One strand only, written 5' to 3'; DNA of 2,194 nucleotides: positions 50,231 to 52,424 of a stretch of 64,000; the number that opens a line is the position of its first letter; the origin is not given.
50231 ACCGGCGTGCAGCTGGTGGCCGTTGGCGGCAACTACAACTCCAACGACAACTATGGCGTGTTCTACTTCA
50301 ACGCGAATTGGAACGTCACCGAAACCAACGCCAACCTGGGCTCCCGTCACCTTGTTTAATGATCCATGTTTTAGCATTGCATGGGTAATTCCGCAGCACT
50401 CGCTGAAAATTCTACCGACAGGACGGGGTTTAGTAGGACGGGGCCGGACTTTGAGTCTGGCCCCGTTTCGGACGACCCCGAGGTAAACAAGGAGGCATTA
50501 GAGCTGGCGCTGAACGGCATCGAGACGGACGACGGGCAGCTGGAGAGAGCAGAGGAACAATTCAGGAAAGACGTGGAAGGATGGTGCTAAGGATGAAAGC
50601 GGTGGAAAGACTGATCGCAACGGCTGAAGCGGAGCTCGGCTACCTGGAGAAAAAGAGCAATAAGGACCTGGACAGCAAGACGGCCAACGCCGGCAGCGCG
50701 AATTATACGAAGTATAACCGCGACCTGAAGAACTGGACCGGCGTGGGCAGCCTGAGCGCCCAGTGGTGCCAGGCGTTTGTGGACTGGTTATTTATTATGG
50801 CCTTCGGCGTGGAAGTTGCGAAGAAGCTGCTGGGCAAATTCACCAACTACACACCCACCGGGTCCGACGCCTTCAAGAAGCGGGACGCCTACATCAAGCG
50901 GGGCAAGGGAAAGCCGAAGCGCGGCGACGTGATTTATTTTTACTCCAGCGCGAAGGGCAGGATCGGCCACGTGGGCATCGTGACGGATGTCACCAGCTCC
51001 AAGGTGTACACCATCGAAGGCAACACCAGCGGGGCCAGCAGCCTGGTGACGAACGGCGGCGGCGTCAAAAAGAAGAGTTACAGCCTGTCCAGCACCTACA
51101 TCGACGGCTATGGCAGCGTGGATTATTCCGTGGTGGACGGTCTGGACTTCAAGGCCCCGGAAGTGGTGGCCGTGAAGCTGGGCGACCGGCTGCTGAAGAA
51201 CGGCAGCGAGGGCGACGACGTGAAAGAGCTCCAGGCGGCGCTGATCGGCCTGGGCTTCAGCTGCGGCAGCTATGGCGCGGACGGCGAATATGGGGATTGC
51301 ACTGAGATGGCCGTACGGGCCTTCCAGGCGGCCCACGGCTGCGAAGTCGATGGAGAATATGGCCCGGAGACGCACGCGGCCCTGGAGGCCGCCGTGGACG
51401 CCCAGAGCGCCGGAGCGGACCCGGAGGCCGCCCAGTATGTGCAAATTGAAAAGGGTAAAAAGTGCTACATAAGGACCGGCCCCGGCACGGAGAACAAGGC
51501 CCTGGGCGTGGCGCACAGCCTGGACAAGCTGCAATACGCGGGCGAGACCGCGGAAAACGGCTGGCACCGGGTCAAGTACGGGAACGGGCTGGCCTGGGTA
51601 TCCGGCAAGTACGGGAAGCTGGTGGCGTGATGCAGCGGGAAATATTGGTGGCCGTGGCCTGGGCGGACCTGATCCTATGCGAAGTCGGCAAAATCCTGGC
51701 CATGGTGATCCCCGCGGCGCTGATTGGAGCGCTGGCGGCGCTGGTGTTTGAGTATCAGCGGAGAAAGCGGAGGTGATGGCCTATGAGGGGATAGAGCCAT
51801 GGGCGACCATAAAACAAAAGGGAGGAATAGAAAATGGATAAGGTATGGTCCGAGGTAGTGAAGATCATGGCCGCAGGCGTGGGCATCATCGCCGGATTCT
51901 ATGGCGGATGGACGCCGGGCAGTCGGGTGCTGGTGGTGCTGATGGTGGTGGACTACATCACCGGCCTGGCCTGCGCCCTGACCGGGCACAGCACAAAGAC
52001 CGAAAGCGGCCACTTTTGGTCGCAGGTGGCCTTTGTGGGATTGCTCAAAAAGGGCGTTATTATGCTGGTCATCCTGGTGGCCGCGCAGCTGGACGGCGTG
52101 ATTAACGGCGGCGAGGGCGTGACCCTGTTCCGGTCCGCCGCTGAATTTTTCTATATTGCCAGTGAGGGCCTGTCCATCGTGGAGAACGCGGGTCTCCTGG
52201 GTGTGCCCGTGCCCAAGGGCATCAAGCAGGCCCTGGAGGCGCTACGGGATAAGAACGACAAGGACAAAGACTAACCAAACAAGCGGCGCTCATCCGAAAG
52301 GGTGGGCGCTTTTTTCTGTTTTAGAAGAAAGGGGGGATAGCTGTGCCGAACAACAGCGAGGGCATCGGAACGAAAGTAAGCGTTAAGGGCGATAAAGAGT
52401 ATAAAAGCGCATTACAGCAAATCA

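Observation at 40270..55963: The tape-measure gene is displaced ~12 kb, behind the lysis cassette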

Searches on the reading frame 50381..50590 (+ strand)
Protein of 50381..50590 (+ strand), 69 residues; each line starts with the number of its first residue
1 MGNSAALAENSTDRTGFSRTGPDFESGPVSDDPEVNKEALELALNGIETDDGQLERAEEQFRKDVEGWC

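Call 64: search_protein_families(library=phrogs, proteins=[window:50381-50590:+], max_evalue=0.001)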
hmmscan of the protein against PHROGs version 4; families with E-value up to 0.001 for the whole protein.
window:50381-50590:+ (69 aa): 0 families

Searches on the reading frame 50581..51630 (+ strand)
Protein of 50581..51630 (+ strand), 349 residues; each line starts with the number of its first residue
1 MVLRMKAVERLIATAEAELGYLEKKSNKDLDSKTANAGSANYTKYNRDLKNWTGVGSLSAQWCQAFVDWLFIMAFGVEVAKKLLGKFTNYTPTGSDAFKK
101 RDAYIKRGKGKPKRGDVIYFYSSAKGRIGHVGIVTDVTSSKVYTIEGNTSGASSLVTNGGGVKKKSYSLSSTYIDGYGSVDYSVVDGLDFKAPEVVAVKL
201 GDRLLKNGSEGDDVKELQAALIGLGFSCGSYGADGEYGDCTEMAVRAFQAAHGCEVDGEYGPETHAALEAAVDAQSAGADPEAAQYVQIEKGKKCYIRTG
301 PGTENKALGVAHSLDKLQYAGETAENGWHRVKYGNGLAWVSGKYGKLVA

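Call 3: search_protein_families(library=pfam, proteins=[window:50581-51630:+], max_evalue=0.01)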
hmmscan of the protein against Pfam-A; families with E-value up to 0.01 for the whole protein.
window:50581-51630:+ (349 aa): 4 families
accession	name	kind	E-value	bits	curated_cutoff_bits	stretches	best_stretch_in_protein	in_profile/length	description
PF01471.23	PG_binding_1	-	5.8e-17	62.1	23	1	211-268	2-57/57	Putative peptidoglycan binding domain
PF05257.22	CHAP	-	5e-11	43.4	26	1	60-148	6-81/81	CHAP domain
PF08239.17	SH3_3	-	6.6e-07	29.9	27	1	296-344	4-52/54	Bacterial SH3 domain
PF12671.13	Amidase_6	-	0.0024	18.4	23.2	1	86-150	74-142/163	Putative amidase domain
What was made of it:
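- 50581..51630 (+): Endolysin (CHAP + PG_binding_1 + SH3_3). Call 3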

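Call 4: search_protein_families(library=phrogs, proteins=[window:50581-51630:+], max_evalue=0.001)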
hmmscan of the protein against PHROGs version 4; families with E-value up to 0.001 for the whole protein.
window:50581-51630:+ (349 aa): 14 families
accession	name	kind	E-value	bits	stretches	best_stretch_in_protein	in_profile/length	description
phrog_38078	-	unknown function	2.2e-47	163.2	1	6-182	32-210/423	-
phrog_9589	-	lysis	1.8e-24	88.1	1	6-183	2-158/281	endolysin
phrog_1493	-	lysis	3.2e-20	73.7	1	116-328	181-354/394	endolysin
phrog_21825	-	lysis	3.7e-18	67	1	40-278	24-266/289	endolysin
phrog_2649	-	lysis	6.3e-16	60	1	196-279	166-243/261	endolysin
phrog_1224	-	head and packaging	4.7e-15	56.8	1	204-277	3-73/438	endolysin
phrog_21357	-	lysis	3.3e-14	53.8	1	10-169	6-151/225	endolysin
phrog_17214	-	lysis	3.9e-13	50.7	1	206-273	246-317/322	endolysin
phrog_1512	-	lysis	4.2e-09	37.8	1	197-305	169-282/314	endolysin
phrog_6707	-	lysis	2.3e-07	31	1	196-283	170-257/311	endolysin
phrog_7887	-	lysis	2.2e-06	28.5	1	82-154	44-116/238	endolysin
phrog_1309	-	lysis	0.00054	20.4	1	107-333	234-381/410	endolysin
phrog_23582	-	unknown function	0.00055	20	1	232-279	271-315/565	-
phrog_8577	-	lysis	0.00089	19.4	0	109-170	71-134/453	endolysin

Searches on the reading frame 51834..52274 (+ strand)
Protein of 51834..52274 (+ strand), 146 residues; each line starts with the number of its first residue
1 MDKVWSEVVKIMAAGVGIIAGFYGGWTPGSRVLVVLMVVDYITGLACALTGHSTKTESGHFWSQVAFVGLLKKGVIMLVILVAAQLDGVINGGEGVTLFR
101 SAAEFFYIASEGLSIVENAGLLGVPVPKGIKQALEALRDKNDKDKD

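Call 3: search_protein_families(library=pfam, proteins=[window:51834-52274:+], max_evalue=0.01)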
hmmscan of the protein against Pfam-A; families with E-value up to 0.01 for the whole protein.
window:51834-52274:+ (146 aa): 1 family
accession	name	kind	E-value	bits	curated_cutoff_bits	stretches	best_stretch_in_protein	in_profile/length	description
PF05105.17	Phage_holin_4_1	-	1.3e-32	112.8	22.2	1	18-138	2-115/116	Bacteriophage holin family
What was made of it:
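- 51834..52274 (+): Holin (Phage_holin_4_1). PF05105 1e-32 (call 3)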

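Call 4: search_protein_families(library=phrogs, proteins=[window:51834-52274:+], max_evalue=0.001)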
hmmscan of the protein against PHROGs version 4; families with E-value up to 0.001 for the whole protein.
window:51834-52274:+ (146 aa): 3 families
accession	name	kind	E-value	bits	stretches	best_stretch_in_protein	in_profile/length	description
phrog_199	-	lysis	3.7e-19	69.9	1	6-145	5-135/545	holin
phrog_16802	-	unknown function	6e-14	52.6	1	79-143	1-63/74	-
phrog_21233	-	unknown function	0.00035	21.6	1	8-55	7-55/72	-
